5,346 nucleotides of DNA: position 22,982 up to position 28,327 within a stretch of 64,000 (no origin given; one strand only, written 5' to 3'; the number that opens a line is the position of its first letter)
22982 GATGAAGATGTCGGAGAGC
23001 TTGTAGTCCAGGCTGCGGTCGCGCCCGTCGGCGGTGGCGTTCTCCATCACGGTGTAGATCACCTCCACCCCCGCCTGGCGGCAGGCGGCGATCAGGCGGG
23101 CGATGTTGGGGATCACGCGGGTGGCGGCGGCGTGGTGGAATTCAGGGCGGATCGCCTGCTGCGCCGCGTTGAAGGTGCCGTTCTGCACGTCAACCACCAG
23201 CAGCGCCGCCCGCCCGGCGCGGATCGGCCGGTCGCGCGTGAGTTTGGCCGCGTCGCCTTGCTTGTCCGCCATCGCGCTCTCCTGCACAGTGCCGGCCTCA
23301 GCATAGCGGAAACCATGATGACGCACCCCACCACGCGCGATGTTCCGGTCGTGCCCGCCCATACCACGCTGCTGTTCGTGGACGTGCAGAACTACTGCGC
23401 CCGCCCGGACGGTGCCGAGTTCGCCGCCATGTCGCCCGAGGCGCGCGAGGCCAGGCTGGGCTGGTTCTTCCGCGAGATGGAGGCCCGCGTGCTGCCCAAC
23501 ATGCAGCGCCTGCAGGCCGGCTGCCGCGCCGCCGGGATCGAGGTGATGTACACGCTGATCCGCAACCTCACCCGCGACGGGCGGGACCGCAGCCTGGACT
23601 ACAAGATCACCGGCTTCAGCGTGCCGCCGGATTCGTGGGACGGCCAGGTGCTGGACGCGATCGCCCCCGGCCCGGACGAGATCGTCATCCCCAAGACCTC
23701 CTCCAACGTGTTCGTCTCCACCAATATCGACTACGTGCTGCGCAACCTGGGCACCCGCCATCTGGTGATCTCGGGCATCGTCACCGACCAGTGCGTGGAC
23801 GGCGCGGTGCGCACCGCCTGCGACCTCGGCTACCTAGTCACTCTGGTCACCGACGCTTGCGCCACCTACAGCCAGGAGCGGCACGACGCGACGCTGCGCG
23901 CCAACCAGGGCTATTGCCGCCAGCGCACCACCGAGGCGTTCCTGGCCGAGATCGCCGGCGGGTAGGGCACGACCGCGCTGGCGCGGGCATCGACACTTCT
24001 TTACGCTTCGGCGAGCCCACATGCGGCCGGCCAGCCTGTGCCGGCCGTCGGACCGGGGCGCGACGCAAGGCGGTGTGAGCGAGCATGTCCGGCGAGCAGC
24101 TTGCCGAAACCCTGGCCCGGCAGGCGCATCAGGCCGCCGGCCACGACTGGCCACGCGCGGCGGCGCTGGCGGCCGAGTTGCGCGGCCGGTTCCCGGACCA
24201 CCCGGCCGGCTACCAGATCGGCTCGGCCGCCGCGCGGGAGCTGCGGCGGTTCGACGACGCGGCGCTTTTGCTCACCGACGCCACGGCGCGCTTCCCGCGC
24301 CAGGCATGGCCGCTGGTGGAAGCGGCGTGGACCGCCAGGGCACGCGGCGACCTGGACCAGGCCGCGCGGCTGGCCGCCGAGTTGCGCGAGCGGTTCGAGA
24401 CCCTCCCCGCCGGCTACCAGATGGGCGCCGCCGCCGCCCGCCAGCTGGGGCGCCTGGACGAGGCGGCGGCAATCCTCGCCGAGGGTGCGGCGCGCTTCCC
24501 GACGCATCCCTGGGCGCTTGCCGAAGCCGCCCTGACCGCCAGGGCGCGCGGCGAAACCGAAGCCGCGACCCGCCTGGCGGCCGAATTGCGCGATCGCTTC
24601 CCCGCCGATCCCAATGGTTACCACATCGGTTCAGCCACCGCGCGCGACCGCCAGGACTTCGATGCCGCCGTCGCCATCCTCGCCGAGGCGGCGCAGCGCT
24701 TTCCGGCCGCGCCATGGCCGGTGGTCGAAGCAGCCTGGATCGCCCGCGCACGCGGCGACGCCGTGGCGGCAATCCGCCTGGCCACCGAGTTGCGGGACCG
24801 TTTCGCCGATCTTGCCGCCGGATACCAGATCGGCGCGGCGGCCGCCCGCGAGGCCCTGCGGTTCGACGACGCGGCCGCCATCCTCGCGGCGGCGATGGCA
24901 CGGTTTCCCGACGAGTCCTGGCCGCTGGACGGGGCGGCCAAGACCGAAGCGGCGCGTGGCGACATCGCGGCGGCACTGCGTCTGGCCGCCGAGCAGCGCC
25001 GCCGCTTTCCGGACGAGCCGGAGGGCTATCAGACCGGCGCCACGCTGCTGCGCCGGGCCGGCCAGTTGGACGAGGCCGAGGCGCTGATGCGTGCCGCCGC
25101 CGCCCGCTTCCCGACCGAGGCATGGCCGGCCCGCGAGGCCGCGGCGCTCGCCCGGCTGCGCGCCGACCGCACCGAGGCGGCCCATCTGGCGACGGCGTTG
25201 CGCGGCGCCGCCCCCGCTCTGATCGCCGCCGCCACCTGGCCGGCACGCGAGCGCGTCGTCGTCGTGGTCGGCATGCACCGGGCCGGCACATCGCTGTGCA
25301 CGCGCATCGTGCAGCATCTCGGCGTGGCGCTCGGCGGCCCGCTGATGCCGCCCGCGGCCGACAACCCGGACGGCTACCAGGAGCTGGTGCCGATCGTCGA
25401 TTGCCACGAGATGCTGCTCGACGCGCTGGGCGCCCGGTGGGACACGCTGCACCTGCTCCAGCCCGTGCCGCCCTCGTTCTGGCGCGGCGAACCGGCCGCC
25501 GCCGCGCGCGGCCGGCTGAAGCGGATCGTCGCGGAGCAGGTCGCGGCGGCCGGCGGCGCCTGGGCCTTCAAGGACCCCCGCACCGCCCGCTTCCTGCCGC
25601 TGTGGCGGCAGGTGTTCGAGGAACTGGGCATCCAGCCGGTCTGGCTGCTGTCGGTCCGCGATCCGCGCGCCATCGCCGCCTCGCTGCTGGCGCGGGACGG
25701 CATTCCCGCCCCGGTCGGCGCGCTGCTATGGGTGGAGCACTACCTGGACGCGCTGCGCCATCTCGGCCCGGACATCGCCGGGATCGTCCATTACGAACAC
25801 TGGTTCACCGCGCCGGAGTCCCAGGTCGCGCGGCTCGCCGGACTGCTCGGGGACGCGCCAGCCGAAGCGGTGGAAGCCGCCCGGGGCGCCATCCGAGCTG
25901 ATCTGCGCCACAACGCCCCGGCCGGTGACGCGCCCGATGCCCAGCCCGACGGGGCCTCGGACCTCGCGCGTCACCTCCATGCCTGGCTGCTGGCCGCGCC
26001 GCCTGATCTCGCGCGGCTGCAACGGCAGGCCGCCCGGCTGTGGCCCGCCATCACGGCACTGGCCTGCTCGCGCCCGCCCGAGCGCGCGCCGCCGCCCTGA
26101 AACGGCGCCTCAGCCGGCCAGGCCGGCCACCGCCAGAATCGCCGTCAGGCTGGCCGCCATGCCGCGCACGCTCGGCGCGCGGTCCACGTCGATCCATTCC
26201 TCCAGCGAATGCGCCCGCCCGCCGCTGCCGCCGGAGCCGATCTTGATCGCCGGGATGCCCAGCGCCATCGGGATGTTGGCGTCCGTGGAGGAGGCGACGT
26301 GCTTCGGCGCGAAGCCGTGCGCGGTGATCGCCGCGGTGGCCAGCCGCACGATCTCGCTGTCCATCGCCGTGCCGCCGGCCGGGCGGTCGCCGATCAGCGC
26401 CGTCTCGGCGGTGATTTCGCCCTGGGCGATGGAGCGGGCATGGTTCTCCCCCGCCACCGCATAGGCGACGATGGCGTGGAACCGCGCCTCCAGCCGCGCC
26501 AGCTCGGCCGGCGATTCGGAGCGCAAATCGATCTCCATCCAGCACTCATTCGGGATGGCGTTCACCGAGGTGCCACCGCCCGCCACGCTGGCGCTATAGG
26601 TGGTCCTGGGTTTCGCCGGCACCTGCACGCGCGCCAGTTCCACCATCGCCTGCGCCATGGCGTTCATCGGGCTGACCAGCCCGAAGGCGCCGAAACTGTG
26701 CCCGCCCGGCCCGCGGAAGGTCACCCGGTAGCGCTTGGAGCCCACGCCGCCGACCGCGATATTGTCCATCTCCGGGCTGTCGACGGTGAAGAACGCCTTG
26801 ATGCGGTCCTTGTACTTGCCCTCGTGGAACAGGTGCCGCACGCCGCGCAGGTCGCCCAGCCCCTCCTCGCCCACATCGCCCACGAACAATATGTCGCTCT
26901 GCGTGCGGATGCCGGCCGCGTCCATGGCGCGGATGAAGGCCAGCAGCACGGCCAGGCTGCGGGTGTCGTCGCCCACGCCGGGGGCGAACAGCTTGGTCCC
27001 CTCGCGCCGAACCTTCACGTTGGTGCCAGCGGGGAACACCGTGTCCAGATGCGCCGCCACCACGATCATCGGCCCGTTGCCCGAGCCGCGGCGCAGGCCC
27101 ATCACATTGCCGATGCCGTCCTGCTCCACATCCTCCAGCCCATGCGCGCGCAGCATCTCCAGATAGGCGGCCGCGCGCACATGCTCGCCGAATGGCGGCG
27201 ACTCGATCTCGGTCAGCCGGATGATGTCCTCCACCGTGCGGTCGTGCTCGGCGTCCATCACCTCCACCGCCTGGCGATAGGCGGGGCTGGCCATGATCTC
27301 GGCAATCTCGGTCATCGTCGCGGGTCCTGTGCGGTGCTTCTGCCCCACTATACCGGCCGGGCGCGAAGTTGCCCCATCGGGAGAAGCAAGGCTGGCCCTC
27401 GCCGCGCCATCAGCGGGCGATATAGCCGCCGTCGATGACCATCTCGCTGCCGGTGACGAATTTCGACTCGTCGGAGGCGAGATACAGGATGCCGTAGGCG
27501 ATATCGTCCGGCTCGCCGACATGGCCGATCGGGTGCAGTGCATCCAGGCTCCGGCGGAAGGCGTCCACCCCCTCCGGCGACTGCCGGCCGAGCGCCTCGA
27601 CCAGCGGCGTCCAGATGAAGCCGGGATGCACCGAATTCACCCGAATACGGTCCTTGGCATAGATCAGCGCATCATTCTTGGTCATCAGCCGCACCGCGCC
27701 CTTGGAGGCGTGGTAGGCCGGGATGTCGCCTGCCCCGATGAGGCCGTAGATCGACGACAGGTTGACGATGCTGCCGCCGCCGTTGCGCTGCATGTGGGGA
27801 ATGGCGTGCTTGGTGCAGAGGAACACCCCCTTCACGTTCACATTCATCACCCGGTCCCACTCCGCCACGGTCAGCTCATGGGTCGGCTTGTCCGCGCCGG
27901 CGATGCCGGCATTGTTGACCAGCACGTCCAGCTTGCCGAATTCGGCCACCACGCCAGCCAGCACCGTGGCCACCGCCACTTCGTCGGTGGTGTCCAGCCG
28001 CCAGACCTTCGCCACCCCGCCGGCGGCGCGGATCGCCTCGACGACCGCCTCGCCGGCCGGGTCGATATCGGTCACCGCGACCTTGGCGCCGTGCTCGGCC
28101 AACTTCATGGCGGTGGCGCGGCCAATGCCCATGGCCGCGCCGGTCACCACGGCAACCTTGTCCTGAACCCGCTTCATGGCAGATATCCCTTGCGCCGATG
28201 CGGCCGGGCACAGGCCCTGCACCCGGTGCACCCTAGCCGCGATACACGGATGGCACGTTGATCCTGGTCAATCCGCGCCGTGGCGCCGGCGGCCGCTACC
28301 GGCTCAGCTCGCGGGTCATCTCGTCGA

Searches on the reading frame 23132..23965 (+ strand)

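Call 18: search_protein_families(library=pfam, proteins=[window:23132-23965:+], max_evalue=0.001)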
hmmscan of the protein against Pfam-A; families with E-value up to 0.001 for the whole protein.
window:23132-23965:+ (277 aa): 1 family
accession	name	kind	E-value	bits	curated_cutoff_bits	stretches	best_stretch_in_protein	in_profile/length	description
PF00857.26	Isochorismatase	-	1.6e-30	106.9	27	1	79-259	2-164/175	Isochorismatase domain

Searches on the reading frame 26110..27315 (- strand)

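Call 17: search_protein_families(library=pfam, proteins=[window:26110-27315:-], max_evalue=0.001)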
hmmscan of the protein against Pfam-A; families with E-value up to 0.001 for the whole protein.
window:26110-27315:- (401 aa): 3 families
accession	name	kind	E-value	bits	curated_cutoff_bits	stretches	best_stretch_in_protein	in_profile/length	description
PF01546.33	Peptidase_M20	-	2.8e-19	70.3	24.6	1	86-380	2-193/206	Peptidase family M20/M25/M40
PF07687.19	M20_dimer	-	5.3e-10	39.6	21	1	192-284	5-100/107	Peptidase dimerisation domain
PF04389.22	Peptidase_M28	-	1e-08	35.6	21.3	1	70-181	1-95/193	Peptidase family M28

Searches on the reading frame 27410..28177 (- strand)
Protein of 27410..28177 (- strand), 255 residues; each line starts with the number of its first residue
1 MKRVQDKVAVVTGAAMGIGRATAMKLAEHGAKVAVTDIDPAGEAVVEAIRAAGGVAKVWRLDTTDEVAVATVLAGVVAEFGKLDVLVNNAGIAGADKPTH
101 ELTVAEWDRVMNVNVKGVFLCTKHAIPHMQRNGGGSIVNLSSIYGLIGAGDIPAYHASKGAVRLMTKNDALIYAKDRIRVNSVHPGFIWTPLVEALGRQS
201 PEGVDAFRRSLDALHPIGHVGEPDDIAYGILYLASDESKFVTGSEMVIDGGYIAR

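Call 17: search_protein_families(library=pfam, proteins=[window:27410-28177:-], max_evalue=0.001)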
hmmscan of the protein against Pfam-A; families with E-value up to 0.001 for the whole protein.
window:27410-28177:- (255 aa): 4 families
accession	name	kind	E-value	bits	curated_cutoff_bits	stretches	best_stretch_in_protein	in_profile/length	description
PF13561.12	adh_short_C2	-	2.6e-68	230.6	27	1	13-252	1-235/236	Enoyl-(Acyl carrier protein) reductase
PF00106.31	adh_short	-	3.4e-57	193.5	26.6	1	7-198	1-192/195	short chain dehydrogenase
PF08659.16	KR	-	7.8e-12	45.9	22.6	1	10-158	4-152/180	KR domain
PF23441.1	SDR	-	1.3e-07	31.7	27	1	64-252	71-255/258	SDR-like rossmann domain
